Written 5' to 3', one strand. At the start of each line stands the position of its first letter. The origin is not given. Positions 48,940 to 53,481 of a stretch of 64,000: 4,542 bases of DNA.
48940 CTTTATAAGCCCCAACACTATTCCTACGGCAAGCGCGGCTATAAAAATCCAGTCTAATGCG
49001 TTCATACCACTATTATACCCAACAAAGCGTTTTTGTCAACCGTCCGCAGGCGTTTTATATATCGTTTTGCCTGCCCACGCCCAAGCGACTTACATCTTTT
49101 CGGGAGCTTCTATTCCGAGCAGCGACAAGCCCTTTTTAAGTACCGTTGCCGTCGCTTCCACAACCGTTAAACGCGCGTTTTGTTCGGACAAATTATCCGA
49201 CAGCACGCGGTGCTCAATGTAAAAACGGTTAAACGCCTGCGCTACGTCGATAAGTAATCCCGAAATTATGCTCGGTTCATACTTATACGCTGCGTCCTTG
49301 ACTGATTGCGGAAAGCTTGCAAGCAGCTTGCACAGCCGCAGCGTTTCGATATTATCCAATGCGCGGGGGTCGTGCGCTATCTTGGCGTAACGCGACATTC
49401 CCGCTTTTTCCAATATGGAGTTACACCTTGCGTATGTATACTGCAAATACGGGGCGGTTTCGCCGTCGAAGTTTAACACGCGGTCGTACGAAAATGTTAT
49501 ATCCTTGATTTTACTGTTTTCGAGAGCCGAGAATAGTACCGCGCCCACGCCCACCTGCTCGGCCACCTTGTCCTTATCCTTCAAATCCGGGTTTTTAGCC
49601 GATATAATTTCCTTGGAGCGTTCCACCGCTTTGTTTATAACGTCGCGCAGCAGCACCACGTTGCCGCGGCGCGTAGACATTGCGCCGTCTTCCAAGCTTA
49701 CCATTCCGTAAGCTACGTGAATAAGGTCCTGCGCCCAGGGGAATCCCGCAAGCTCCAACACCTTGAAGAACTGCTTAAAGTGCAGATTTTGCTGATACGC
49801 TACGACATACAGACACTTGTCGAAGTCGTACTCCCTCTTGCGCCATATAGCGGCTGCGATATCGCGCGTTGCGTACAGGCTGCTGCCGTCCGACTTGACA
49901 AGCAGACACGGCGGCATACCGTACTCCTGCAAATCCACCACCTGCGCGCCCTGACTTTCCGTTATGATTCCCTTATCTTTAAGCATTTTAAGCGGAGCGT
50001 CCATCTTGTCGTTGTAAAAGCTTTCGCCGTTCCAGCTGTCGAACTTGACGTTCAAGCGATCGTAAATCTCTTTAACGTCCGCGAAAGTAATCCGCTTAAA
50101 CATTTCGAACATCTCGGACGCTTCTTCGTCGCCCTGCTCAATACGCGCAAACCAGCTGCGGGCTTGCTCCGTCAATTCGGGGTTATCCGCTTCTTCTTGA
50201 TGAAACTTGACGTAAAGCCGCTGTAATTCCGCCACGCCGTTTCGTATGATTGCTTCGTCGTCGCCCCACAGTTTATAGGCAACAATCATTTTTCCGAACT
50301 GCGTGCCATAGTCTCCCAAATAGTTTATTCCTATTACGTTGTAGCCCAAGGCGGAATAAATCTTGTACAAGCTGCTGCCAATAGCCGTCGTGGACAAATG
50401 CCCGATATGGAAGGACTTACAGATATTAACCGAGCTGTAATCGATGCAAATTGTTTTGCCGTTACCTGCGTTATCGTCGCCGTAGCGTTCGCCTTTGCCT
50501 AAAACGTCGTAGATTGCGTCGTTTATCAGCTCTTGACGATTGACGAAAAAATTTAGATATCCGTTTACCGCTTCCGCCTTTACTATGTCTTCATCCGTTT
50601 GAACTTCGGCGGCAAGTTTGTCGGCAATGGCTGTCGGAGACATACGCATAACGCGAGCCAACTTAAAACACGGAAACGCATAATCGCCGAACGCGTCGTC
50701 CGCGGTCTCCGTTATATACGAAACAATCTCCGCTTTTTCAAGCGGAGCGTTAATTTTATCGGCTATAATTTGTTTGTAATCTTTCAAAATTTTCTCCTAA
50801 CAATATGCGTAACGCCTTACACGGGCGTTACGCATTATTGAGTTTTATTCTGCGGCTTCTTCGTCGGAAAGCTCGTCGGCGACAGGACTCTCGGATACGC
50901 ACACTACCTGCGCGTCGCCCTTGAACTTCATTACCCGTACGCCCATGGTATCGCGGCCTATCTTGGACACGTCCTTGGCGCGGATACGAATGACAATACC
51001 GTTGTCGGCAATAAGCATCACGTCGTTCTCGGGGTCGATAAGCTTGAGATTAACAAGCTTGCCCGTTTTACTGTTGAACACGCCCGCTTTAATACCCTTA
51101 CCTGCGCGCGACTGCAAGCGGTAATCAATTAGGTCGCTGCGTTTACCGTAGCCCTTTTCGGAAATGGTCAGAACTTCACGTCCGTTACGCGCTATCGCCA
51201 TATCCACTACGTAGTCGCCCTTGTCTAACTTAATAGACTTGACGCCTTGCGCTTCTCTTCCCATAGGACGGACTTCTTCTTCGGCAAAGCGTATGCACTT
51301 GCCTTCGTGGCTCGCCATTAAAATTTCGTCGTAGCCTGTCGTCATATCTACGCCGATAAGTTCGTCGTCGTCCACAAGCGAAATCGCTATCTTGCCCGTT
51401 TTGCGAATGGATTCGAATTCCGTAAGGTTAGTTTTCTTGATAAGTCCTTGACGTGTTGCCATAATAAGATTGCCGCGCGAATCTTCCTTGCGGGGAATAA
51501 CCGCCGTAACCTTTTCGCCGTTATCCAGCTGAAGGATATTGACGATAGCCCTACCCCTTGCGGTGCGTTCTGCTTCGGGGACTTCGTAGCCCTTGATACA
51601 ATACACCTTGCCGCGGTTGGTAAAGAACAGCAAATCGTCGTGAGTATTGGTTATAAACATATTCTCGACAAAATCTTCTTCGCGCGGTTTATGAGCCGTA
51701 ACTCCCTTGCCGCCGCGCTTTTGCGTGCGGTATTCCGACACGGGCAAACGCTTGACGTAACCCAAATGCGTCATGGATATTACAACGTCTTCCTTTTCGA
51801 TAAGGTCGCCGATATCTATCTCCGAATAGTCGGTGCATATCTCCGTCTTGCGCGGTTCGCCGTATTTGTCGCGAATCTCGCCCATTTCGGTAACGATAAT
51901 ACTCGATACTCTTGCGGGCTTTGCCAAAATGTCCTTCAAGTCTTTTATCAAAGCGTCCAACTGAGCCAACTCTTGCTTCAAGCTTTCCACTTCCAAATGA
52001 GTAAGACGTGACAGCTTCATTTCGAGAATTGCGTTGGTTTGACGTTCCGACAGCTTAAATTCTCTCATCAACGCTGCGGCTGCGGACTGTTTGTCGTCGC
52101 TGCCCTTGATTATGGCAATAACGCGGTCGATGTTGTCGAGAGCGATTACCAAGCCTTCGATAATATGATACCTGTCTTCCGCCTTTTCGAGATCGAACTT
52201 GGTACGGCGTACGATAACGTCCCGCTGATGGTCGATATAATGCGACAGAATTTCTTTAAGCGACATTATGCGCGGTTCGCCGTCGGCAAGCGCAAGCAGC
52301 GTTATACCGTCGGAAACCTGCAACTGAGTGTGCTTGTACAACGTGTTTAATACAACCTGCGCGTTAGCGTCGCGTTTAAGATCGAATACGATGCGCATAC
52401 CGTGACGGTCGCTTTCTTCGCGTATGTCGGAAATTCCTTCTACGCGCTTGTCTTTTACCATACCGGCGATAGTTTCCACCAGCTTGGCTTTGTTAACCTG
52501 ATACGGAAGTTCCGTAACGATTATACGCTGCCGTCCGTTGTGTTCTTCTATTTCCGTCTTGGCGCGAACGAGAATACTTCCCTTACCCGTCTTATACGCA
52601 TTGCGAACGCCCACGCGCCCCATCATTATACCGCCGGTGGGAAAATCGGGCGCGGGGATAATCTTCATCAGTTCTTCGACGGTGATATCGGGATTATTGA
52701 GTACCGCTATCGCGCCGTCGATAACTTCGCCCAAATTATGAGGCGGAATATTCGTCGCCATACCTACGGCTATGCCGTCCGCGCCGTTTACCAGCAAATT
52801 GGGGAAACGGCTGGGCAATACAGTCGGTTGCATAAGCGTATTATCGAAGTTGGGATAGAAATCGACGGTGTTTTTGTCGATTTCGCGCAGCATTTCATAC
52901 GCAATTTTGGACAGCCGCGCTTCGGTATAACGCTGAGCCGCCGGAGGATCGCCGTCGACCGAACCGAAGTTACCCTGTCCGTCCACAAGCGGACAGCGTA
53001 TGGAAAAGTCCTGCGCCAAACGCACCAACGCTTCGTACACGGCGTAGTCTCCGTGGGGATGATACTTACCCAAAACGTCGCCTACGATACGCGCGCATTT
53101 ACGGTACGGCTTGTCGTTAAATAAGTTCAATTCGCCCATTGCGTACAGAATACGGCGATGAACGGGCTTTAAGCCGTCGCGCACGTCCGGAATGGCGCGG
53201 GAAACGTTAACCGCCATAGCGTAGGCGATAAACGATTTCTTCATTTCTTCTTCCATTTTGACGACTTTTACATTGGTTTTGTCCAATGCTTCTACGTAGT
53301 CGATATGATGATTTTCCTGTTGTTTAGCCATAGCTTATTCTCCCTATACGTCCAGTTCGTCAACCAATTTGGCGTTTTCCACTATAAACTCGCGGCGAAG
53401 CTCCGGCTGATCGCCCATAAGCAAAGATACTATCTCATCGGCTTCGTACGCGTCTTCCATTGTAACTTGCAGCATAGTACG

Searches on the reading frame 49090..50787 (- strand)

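Call 48: search_protein_families(library=pfam, proteins=[window:49090-50787:-], max_evalue=0.00001)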
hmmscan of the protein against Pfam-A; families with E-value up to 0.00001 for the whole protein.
window:49090-50787:- (565 aa): 3 families
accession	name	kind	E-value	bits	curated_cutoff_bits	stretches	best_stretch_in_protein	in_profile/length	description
PF00750.26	tRNA-synt_1d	-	2.2e-89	300.3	23.3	1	94-434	4-349/349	tRNA synthetases class I (R), catalytic domain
PF05746.21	DALR_1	-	4.9e-31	107.7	22.3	1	448-565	1-117/117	DALR anticodon binding domain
PF03485.21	Arg_tRNA_synt_N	-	1.6e-14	54.7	21.5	1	4-82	3-85/85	Arginyl tRNA synthetase N terminal domain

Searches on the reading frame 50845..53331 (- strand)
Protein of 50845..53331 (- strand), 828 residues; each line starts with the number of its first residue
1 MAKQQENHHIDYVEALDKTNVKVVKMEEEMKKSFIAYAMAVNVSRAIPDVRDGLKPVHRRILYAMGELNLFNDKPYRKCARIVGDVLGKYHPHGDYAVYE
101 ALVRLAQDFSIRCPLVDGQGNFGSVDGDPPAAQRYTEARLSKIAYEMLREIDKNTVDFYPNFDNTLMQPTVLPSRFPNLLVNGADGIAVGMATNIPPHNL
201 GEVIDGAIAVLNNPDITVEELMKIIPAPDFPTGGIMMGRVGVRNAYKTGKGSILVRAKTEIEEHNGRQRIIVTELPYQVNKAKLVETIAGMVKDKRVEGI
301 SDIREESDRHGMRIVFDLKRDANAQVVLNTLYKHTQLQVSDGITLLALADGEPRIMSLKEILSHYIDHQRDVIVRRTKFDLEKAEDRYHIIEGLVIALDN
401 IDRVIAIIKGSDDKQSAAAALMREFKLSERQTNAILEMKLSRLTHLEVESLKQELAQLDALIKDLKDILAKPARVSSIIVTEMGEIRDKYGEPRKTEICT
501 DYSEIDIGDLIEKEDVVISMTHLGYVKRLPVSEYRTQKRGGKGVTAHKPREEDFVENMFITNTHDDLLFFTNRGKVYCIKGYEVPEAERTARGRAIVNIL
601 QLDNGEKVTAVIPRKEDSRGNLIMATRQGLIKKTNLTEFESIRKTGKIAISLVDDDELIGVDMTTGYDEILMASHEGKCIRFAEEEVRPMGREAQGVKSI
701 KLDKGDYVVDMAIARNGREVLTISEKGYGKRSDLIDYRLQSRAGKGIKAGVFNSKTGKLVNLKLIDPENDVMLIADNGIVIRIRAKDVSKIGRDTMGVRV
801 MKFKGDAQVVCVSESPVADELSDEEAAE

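Call 48: search_protein_families(library=pfam, proteins=[window:50845-53331:-], max_evalue=0.00001)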
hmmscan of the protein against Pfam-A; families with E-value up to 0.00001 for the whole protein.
window:50845-53331:- (828 aa): 2 families
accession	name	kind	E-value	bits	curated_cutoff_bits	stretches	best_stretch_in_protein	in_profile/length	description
PF00521.26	DNA_topoisoIV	-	3.8e-168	560.3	31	1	45-483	1-431/432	DNA gyrase/topoisomerase IV, subunit A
PF03989.18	DNA_gyraseA_C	-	6.3e-66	218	27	6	668-713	1-46/48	DNA gyrase C-terminal domain, beta-propeller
